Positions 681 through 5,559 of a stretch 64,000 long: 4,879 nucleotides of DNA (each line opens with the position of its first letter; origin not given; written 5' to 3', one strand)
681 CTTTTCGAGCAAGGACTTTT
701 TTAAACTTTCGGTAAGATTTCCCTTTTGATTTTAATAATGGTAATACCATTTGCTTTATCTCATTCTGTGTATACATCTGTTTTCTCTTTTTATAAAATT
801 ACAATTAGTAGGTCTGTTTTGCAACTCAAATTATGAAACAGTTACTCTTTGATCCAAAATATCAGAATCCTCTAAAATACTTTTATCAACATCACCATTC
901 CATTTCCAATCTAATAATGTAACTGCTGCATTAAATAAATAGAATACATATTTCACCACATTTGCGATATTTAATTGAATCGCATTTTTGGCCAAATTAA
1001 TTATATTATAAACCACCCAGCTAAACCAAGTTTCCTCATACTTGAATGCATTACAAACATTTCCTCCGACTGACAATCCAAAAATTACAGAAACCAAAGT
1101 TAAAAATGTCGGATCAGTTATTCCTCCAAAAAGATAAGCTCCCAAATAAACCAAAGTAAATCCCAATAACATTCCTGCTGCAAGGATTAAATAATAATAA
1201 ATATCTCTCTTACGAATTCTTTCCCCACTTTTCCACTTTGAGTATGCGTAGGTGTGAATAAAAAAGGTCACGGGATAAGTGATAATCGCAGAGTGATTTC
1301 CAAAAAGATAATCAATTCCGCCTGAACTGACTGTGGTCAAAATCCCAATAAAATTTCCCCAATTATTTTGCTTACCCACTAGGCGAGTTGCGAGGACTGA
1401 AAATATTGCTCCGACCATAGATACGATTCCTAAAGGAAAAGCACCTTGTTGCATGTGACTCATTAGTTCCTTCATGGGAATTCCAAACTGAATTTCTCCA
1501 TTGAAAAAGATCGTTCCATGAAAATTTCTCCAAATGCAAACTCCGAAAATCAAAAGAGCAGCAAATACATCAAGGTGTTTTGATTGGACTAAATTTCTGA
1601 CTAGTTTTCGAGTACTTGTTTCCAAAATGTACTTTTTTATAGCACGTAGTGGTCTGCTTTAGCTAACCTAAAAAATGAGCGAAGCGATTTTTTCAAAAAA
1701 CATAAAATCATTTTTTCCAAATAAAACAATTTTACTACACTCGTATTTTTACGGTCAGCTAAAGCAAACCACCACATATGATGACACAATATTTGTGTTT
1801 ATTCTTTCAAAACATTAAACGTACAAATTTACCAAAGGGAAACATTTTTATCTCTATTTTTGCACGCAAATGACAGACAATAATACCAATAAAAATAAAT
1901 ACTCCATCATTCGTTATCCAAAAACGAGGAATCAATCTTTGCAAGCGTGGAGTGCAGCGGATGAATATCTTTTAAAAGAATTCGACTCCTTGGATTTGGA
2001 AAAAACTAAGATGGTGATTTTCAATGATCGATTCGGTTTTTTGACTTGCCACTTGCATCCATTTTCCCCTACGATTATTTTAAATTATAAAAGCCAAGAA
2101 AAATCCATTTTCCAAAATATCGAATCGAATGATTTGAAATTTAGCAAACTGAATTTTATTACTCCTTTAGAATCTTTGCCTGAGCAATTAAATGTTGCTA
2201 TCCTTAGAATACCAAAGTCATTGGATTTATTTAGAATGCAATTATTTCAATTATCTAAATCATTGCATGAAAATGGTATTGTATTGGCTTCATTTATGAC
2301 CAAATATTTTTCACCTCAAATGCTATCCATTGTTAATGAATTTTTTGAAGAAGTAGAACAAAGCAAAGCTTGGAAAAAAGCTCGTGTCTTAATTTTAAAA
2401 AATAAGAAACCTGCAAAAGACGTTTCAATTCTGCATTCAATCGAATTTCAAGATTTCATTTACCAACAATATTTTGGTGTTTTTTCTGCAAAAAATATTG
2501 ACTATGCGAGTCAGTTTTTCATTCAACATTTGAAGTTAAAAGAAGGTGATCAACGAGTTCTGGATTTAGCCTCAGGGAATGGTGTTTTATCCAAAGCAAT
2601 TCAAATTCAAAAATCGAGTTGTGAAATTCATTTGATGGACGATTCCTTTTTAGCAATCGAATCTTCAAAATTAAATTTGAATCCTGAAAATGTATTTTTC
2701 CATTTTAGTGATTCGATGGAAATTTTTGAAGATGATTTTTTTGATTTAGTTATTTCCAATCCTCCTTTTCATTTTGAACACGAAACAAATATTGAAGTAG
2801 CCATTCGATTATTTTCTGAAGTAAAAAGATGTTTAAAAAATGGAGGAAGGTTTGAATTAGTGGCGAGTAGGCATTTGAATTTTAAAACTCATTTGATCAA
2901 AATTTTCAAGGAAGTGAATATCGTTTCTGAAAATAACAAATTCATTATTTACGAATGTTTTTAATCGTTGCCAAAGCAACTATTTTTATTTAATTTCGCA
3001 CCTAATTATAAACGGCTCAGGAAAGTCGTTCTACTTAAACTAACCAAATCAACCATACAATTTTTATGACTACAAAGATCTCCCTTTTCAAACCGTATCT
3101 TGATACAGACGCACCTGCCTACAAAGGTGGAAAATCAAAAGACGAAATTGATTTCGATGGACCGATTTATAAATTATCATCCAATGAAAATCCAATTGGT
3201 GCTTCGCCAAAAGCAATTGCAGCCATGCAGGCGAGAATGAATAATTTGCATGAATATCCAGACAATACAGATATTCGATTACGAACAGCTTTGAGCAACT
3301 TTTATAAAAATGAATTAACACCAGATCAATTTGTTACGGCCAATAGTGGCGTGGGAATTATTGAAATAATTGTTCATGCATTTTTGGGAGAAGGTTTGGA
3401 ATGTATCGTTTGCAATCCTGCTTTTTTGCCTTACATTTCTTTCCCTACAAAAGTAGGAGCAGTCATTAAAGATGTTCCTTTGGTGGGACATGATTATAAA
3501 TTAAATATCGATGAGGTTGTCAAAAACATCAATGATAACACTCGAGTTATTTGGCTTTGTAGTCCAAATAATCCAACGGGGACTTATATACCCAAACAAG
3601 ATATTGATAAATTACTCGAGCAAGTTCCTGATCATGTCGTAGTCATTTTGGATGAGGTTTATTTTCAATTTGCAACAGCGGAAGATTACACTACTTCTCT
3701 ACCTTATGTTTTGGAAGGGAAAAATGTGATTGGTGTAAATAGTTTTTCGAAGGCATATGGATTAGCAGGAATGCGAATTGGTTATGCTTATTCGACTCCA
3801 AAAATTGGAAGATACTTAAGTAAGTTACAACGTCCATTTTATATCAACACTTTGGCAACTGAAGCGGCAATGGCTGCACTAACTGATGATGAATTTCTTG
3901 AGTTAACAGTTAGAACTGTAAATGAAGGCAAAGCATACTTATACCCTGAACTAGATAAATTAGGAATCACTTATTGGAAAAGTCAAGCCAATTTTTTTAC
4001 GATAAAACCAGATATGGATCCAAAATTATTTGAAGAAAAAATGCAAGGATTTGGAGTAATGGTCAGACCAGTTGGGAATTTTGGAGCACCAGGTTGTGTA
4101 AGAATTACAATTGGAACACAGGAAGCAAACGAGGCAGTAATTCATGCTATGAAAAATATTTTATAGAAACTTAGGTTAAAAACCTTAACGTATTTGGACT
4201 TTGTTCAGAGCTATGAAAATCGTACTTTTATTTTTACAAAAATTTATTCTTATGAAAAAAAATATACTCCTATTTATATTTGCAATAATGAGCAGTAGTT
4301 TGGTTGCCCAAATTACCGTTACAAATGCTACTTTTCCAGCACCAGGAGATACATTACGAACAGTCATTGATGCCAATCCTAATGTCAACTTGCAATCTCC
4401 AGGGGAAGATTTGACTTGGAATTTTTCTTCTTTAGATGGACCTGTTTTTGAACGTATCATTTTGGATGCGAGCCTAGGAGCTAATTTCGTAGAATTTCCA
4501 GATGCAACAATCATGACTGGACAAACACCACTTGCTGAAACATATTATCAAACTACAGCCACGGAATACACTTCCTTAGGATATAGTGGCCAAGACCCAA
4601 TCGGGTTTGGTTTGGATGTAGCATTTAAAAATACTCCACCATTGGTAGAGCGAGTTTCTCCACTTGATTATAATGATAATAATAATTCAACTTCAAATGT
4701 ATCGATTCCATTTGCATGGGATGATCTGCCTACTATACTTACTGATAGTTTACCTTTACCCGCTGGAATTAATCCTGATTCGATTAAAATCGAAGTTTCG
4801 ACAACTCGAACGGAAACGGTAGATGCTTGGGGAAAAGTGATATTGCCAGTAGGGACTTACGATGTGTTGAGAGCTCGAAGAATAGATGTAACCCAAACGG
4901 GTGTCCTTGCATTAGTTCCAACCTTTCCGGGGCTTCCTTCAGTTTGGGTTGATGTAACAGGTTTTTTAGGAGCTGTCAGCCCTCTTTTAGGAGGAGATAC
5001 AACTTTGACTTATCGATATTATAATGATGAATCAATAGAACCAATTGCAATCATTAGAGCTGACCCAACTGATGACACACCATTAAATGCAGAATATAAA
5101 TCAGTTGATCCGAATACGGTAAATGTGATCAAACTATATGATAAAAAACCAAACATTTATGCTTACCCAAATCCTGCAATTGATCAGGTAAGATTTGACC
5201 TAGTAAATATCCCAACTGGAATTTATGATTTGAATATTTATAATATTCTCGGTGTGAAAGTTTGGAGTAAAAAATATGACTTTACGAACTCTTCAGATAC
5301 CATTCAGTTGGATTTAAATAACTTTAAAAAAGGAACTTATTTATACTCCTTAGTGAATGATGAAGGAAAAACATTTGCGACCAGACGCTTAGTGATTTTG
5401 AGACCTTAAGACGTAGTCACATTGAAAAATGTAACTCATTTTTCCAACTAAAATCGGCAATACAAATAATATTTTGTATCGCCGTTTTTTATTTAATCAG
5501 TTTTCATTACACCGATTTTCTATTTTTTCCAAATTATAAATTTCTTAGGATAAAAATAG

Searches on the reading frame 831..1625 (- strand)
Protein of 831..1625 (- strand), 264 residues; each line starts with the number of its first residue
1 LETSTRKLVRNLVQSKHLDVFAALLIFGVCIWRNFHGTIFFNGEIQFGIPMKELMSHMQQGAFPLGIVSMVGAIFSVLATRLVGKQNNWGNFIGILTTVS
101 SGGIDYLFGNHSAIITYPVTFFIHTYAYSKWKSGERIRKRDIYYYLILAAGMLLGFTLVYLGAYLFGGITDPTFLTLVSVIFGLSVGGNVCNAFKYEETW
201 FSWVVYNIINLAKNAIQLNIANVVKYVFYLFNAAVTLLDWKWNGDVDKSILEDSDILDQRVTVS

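Call 62: search_protein_families(library=pfam, proteins=[window:831-1625:-], max_evalue=0.0001)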
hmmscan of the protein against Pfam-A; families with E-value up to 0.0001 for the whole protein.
window:831-1625:- (264 aa): 1 family
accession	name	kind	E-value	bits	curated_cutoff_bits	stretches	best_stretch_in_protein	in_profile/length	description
PF04973.17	NMN_transporter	-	4.9e-18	66.1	27.3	1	67-241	2-174/175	Nicotinamide mononucleotide transporter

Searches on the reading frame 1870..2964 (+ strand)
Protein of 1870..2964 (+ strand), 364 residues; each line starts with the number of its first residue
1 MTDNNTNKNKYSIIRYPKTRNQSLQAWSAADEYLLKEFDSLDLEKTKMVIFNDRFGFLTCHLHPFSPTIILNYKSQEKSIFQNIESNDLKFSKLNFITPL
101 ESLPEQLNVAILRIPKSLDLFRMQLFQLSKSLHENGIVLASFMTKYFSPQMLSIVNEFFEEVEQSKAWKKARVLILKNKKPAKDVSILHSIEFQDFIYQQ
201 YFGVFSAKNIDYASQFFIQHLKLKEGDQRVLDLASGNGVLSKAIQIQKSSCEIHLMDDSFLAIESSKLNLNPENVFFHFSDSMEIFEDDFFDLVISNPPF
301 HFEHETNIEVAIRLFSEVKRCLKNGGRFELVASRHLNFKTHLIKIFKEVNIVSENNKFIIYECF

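Call 62: search_protein_families(library=pfam, proteins=[window:1870-2964:+], max_evalue=0.0001)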
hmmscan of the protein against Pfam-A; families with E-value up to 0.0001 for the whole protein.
window:1870-2964:+ (364 aa): 4 families
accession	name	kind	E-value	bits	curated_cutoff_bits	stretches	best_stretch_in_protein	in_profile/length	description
PF05175.20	MTS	-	9.3e-40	136.5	23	1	202-362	8-170/170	Methyltransferase small domain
PF13847.12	Methyltransf_31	-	2.7e-09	37.3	27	1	226-334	3-113/145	Methyltransferase domain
PF13649.12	Methyltransf_25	-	2.4e-08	35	27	1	230-326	1-97/97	Methyltransferase domain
PF08241.18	Methyltransf_11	-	5.6e-08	33.8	21.2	1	231-328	1-93/95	Methyltransferase domain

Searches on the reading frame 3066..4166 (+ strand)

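Call 62: search_protein_families(library=pfam, proteins=[window:3066-4166:+], max_evalue=0.0001)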
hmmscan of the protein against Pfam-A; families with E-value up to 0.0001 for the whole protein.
window:3066-4166:+ (366 aa): 1 family
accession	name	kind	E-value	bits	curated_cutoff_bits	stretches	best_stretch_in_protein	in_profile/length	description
PF00155.27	Aminotran_1_2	-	6e-56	190.6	19.7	1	35-361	4-360/361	Aminotransferase class I and II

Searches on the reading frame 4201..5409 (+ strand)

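Call 62: search_protein_families(library=pfam, proteins=[window:4201-5409:+], max_evalue=0.0001)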
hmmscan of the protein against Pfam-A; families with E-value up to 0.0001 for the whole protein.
window:4201-5409:+ (402 aa): 1 family
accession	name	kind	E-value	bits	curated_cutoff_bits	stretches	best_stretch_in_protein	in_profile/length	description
PF18962.6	Por_Secre_tail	-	2.2e-11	44.3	27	1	322-398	2-74/75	Secretion system C-terminal sorting domain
